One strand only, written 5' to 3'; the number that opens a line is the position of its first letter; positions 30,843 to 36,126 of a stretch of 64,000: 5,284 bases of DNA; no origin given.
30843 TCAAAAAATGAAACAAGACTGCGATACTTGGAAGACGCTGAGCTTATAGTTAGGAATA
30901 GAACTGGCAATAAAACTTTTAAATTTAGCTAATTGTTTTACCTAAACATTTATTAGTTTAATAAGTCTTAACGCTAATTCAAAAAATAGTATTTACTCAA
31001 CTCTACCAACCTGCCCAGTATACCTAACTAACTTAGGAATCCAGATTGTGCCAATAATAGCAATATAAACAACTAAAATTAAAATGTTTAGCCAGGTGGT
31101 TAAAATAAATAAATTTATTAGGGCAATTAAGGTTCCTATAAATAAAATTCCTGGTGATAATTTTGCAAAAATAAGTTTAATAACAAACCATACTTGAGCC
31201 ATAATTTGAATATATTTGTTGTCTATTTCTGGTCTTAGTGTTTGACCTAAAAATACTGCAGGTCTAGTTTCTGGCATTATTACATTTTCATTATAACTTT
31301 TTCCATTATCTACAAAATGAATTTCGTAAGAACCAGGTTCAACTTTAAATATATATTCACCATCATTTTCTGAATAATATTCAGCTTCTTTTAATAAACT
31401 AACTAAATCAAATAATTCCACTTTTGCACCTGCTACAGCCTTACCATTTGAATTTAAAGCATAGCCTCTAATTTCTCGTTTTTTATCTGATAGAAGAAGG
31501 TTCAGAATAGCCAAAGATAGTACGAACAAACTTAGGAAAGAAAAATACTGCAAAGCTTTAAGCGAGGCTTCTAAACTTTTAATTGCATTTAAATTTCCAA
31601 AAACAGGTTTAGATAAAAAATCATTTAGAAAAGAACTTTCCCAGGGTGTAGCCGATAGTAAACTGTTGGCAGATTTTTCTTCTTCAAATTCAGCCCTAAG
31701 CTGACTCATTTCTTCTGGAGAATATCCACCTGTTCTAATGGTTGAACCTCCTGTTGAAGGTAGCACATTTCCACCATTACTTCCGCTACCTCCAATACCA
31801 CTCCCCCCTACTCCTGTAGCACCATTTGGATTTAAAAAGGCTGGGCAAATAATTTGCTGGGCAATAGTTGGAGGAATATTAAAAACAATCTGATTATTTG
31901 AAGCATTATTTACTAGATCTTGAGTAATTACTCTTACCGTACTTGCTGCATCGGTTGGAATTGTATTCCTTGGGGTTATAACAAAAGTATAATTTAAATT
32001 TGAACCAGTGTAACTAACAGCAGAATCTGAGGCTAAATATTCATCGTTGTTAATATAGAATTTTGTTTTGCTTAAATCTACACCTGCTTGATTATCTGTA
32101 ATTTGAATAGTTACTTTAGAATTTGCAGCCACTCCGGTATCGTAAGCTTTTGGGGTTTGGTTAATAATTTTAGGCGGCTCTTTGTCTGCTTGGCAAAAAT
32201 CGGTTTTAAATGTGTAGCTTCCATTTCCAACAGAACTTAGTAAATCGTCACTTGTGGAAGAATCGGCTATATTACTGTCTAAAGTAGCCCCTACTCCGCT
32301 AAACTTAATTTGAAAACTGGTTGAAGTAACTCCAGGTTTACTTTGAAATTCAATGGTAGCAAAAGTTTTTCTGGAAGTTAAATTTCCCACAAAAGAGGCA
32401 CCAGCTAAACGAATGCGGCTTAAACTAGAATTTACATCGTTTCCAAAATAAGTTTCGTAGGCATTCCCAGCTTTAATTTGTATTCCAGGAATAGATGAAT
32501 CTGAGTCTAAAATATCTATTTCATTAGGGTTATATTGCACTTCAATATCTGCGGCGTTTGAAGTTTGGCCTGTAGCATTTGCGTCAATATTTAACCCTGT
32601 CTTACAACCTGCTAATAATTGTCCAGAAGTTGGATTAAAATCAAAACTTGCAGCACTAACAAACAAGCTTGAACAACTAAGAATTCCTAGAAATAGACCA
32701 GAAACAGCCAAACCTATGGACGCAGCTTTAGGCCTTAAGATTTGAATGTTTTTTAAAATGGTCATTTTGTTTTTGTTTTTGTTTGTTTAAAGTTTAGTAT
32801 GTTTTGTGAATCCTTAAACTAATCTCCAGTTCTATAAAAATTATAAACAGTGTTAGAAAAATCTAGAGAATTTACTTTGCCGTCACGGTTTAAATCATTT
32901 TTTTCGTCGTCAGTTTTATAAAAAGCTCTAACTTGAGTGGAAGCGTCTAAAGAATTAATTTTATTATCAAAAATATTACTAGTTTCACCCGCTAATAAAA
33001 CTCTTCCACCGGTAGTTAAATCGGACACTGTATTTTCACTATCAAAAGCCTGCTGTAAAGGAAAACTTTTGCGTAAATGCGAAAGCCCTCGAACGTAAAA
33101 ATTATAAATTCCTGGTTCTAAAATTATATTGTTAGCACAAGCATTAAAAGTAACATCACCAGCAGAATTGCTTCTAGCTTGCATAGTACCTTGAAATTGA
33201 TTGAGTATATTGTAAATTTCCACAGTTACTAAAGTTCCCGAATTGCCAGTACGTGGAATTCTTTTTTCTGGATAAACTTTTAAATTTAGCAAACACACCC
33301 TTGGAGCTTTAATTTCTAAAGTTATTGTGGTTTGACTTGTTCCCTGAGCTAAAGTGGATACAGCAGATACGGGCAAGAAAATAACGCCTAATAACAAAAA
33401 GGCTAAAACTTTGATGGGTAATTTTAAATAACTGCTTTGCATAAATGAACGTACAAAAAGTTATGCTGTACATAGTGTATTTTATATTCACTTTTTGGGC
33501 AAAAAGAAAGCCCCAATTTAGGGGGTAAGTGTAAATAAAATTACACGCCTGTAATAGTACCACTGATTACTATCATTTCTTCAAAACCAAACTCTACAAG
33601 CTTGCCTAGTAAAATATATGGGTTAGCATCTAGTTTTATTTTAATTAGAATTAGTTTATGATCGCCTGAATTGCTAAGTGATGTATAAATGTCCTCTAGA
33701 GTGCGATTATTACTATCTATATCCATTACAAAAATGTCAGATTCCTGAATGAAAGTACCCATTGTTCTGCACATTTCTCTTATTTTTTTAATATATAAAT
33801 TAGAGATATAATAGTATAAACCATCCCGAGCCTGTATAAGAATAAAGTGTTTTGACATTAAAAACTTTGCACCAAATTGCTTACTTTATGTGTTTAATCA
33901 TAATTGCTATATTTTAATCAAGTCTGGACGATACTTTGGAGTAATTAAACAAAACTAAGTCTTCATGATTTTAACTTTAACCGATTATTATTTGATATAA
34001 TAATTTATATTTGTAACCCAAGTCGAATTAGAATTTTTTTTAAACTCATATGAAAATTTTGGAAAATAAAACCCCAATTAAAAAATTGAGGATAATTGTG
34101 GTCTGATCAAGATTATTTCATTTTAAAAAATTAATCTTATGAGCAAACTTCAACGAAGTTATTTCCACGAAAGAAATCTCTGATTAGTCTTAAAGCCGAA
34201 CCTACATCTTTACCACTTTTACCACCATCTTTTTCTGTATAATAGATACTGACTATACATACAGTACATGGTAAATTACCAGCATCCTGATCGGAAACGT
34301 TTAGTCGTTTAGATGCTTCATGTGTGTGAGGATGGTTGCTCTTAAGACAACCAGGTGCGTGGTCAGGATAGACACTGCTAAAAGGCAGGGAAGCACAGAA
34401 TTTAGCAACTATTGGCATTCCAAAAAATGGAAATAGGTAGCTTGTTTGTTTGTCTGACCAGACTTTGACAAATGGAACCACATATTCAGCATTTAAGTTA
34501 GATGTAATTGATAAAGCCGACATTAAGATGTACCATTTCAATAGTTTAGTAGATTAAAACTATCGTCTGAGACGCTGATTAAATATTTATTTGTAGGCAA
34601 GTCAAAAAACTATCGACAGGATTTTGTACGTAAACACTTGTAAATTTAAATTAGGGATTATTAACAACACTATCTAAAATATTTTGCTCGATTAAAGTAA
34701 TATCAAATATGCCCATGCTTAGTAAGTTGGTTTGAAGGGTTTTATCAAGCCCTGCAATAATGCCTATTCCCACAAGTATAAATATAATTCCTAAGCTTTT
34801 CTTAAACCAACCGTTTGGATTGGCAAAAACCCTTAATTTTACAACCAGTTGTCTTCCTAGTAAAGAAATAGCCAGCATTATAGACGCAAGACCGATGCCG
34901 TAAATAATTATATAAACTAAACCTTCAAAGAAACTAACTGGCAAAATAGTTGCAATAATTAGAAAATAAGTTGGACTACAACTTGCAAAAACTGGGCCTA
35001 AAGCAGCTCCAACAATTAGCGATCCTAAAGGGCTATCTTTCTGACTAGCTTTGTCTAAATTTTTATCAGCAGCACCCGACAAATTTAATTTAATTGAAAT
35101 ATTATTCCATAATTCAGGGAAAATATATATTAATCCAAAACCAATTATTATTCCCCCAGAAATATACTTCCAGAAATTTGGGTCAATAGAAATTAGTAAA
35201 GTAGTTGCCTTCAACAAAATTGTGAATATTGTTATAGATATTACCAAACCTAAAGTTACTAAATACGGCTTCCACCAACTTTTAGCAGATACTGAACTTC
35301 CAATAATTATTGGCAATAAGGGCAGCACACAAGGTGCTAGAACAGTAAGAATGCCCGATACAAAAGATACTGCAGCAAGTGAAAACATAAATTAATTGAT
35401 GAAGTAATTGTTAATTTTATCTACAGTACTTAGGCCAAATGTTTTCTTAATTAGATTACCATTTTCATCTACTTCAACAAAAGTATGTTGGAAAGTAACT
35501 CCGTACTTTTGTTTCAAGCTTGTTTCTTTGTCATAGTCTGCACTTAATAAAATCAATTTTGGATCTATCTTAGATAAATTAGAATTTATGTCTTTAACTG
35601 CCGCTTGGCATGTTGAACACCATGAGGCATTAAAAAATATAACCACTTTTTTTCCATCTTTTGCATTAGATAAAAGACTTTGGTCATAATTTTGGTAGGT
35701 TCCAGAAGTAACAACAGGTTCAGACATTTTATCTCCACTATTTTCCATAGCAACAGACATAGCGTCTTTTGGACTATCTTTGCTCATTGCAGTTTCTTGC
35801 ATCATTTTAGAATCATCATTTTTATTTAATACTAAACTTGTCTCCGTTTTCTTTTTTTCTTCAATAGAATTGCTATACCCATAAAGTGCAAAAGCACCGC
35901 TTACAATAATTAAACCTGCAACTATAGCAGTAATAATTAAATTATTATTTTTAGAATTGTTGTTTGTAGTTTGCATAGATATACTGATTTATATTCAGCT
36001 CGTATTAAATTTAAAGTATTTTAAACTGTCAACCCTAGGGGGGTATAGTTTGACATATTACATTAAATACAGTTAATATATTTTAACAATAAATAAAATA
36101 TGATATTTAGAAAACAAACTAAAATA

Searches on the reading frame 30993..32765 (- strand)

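Call 28: search_protein_families(library=pfam, proteins=[window:30993-32765:-], max_evalue=0.001)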
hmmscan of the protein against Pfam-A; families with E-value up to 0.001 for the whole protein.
window:30993-32765:- (590 aa): 1 family
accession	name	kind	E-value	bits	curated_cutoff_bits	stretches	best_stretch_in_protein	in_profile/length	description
PF13620.12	CarboxypepD_reg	-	4.6e-05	24.1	32.3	1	432-488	2-58/82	Carboxypeptidase regulatory-like domain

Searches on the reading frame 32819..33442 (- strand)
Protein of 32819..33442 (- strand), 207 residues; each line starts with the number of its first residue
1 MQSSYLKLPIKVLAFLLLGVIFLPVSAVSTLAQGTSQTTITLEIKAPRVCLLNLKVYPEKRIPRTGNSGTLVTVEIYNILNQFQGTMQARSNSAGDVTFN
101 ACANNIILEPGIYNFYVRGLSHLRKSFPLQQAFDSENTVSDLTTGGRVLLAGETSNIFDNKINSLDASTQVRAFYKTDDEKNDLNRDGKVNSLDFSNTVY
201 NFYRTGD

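Call 28: search_protein_families(library=pfam, proteins=[window:32819-33442:-], max_evalue=0.001)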
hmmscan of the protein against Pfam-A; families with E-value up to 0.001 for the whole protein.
window:32819-33442:- (207 aa): 1 family
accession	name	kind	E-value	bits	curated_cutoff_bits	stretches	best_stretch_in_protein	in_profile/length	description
PF00404.24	Dockerin_1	-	0.00014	22.5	22.9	1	159-196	7-50/57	Dockerin type I domain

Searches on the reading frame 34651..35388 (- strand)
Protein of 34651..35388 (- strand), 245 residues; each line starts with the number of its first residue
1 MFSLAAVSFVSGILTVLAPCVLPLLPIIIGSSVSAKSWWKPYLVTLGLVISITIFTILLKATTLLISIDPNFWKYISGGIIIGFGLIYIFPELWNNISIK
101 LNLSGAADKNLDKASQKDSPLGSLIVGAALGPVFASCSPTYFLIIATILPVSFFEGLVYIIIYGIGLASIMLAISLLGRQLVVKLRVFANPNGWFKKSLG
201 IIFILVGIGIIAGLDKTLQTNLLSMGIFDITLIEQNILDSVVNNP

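Call 28: search_protein_families(library=pfam, proteins=[window:34651-35388:-], max_evalue=0.001)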
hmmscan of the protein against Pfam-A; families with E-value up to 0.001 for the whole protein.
window:34651-35388:- (245 aa): 1 family
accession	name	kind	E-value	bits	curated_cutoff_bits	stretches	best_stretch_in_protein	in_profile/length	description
PF13386.12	DsbD_2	-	2.4e-08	34.6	24.9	1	9-208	3-198/199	Cytochrome C biogenesis protein transmembrane region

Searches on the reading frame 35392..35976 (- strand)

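Call 28: search_protein_families(library=pfam, proteins=[window:35392-35976:-], max_evalue=0.001)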
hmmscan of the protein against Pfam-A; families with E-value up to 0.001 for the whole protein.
window:35392-35976:- (194 aa): 6 families
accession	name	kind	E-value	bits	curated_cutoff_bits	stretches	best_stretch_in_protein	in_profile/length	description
PF00085.26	Thioredoxin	-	1.6e-08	34.9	23.5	1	92-191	5-100/103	Thioredoxin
PF13899.12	Thioredoxin_7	-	4.7e-07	30.3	27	1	94-151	3-63/83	Thioredoxin-like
PF08534.16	Redoxin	-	4.3e-06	27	26.6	1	97-161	16-87/148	Redoxin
PF00578.27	AhpC-TSA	-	8.2e-05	23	26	1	101-158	19-80/124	AhpC/TSA family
PF13905.12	Thioredoxin_8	-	0.00021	22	27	1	108-184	1-81/94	Thioredoxin-like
PF13098.12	Thioredoxin_2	-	0.00052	20.8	27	1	105-179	2-91/104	Thioredoxin-like domain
